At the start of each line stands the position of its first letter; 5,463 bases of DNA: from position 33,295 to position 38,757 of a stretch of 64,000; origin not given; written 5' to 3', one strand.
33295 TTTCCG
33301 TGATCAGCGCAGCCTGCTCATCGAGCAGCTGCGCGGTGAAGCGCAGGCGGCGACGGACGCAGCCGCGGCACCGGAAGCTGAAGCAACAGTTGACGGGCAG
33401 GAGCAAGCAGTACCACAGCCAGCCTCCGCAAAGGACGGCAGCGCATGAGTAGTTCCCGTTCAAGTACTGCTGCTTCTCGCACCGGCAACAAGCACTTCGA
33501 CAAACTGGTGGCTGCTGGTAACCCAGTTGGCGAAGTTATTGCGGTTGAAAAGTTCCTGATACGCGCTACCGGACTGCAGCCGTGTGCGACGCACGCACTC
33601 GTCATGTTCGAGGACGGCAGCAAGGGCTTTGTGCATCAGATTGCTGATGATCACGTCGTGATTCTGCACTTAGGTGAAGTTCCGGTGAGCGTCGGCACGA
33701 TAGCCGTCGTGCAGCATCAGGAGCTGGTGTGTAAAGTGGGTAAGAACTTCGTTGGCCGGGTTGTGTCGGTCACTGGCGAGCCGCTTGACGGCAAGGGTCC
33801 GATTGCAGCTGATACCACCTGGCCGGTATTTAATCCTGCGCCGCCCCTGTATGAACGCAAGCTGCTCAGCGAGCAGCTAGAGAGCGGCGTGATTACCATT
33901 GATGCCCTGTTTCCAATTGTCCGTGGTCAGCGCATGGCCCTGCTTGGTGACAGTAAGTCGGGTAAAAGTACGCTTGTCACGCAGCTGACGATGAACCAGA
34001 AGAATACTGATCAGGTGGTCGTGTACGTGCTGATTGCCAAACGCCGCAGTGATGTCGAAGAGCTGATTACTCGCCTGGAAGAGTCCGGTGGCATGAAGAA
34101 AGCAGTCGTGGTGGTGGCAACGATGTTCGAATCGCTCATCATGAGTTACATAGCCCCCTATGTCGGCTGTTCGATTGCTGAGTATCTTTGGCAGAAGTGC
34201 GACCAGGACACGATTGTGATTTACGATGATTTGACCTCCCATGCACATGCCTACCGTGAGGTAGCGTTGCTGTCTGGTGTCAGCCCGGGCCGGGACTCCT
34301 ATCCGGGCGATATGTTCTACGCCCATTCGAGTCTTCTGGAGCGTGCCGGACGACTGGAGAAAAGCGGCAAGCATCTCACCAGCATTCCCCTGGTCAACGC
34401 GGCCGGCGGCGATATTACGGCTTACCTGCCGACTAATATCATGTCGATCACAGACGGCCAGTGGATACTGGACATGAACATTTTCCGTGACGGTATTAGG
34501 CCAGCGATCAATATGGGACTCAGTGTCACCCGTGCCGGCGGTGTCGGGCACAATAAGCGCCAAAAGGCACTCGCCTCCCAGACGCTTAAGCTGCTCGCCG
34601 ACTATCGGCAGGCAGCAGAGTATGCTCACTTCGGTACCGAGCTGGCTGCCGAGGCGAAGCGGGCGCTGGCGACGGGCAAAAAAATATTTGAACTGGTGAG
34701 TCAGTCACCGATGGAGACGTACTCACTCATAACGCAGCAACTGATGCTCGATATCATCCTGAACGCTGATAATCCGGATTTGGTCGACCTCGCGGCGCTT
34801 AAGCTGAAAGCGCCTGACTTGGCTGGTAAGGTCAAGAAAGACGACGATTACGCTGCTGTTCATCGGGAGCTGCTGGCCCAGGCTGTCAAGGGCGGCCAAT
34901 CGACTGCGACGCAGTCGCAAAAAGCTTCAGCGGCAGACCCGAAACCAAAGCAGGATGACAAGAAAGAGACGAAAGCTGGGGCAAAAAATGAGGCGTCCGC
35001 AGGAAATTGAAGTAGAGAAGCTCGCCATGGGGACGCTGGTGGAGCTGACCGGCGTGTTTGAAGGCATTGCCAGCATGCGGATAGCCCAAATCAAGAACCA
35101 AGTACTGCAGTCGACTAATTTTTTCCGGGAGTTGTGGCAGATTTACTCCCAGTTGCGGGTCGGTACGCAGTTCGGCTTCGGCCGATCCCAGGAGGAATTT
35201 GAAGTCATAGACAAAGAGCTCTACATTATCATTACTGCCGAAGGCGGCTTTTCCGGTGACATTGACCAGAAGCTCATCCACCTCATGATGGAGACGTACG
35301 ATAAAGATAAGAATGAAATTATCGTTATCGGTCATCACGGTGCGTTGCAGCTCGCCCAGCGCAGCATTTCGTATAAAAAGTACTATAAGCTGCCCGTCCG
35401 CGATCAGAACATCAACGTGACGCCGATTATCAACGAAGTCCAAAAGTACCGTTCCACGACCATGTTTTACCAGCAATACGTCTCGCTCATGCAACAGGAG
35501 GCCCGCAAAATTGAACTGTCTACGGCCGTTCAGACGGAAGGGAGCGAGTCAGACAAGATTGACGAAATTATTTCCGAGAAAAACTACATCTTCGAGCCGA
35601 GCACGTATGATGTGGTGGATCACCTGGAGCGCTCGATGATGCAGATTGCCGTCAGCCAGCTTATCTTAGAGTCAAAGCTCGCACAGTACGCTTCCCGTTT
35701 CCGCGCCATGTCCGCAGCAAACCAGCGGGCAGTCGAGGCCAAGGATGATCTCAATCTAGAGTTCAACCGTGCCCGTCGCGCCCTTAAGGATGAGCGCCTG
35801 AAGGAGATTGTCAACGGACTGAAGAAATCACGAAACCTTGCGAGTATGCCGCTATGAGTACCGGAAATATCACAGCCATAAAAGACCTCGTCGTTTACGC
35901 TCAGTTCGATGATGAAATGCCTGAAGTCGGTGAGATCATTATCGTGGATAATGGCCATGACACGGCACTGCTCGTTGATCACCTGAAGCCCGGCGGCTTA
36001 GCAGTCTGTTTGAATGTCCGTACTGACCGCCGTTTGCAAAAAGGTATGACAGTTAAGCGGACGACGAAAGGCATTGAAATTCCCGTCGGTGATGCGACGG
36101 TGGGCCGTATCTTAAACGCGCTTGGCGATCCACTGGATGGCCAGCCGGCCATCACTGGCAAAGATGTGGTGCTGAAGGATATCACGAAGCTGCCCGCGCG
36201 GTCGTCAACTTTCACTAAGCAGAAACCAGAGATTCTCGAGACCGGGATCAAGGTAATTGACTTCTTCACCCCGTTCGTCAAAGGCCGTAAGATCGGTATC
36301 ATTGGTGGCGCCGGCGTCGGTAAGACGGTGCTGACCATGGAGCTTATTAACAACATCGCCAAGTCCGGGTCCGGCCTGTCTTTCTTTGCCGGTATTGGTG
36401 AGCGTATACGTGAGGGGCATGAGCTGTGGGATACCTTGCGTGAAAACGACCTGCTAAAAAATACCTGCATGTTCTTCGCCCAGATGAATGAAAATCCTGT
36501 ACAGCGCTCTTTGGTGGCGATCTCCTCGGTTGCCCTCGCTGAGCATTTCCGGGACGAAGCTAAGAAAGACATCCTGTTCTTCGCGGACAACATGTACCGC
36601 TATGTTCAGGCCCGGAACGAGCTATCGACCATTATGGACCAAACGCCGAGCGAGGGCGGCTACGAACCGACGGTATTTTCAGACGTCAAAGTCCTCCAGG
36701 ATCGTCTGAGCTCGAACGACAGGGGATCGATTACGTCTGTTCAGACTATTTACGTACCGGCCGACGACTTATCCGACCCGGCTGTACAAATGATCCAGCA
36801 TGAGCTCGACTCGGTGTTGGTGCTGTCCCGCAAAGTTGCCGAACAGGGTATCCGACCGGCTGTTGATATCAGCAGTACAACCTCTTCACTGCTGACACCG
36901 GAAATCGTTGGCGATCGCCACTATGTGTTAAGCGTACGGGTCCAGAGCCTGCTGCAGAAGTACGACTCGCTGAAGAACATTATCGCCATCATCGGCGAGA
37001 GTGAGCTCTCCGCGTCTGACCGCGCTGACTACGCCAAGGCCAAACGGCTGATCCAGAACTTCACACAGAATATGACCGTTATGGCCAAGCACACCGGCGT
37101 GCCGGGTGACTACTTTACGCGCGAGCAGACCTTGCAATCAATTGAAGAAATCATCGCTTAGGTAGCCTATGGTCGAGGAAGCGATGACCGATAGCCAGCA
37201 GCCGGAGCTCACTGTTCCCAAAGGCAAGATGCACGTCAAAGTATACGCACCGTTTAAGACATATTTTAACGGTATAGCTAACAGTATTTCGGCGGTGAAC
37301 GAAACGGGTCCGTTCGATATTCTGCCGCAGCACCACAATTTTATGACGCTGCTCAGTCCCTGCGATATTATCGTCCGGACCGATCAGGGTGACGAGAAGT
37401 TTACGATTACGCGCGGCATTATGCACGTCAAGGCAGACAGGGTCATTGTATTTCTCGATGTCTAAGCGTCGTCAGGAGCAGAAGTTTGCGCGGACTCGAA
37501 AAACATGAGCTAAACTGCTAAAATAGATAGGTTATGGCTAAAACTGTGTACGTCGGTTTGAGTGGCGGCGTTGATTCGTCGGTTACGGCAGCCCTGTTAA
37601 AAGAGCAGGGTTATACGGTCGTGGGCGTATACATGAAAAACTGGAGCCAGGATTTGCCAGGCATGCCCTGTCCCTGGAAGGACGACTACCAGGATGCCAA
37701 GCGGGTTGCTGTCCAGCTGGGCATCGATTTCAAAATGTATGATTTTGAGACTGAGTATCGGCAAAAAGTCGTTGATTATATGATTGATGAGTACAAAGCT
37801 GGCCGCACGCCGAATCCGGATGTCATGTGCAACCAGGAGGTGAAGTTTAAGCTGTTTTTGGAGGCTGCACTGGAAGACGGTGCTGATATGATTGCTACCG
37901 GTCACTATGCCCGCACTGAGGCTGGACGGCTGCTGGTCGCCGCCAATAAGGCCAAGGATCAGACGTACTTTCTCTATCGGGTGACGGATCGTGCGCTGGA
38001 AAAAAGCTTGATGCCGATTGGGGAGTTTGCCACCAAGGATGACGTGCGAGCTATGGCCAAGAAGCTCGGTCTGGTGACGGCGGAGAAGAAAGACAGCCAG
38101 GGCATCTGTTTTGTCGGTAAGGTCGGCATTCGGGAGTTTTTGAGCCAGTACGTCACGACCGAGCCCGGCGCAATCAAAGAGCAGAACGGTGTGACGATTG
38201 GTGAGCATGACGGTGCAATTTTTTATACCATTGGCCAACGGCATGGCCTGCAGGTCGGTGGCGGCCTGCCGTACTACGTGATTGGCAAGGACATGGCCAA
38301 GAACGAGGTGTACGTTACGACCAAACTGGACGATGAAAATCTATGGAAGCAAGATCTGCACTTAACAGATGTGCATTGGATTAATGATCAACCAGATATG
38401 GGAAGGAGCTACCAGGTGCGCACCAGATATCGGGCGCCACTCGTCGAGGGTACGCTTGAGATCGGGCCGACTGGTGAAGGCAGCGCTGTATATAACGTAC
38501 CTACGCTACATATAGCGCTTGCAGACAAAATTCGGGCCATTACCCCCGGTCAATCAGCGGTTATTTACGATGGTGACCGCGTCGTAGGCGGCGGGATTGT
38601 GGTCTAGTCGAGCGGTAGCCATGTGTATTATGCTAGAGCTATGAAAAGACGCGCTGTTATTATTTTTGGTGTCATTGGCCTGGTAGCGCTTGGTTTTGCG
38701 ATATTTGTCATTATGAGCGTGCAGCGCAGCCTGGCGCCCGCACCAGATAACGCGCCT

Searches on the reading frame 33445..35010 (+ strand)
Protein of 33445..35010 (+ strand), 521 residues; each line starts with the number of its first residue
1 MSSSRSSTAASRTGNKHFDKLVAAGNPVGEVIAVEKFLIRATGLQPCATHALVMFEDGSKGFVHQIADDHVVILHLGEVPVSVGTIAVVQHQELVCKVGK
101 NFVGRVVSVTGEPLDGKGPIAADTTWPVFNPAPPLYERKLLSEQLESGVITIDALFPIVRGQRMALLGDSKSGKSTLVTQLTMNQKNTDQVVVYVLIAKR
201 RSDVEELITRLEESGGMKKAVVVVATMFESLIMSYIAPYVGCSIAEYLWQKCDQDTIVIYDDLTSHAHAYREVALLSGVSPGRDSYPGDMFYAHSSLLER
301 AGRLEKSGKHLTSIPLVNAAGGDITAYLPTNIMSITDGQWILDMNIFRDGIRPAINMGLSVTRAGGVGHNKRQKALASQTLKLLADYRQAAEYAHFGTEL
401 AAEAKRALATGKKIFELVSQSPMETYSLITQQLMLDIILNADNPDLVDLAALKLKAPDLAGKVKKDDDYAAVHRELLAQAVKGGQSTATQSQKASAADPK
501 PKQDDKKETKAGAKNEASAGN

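Call 60: search_protein_families(library=pfam, proteins=[window:33445-35010:+], max_evalue=0.00001)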
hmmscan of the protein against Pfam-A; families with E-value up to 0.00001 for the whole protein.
window:33445-35010:+ (521 aa): 2 families
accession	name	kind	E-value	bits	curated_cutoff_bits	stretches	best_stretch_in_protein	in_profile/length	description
PF00006.31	ATP-synt_ab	-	2.7e-69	233.5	29.5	1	148-361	1-212/213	ATP synthase alpha/beta family, nucleotide-binding domain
PF00306.32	ATP-synt_ab_C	-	8.8e-08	33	27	1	378-438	9-70/126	ATP synthase alpha/beta chain, C terminal domain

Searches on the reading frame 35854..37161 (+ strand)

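Call 60: search_protein_families(library=pfam, proteins=[window:35854-37161:+], max_evalue=0.00001)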
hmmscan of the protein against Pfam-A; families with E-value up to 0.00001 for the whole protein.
window:35854-37161:+ (435 aa): 2 families
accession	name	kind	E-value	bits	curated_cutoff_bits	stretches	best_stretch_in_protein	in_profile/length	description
PF00006.31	ATP-synt_ab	-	9.8e-63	212.1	29.5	1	131-344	1-213/213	ATP synthase alpha/beta family, nucleotide-binding domain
PF22919.1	ATP-synt_VA_C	-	5e-08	33.4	24.7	1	350-406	6-63/101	C-terminal domain of V and A type ATP synthase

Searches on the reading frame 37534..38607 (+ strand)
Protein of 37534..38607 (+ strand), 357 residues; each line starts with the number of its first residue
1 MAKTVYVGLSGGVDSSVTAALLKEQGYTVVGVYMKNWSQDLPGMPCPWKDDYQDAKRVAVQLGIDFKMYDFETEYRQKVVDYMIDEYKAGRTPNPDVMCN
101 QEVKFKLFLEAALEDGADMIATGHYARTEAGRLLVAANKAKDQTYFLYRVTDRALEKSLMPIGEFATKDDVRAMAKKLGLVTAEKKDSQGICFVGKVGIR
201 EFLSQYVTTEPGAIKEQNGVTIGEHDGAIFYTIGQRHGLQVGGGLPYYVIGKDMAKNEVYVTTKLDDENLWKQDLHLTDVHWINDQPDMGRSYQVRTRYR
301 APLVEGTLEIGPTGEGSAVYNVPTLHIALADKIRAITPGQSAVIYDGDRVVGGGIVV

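Call 60: search_protein_families(library=pfam, proteins=[window:37534-38607:+], max_evalue=0.00001)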
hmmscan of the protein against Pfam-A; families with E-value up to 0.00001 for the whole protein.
window:37534-38607:+ (357 aa): 4 families
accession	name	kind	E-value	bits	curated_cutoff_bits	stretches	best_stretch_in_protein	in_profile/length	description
PF03054.22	tRNA_Me_trans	-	6.1e-74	248.5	20.6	1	4-196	2-202/202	tRNA methyl transferase HUP domain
PF20259.3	tRNA_Me_trans_M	-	1.7e-20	72.7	27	1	201-262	2-65/66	tRNA methyl transferase PRC-barrel domain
PF20258.4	tRNA_Me_trans_C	-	9.2e-16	58.4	20.6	1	273-356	2-77/77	Aminomethyltransferase beta-barrel domain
PF02540.23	NAD_synthase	-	1.2e-07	31.5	21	1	2-77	18-87/242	NAD synthase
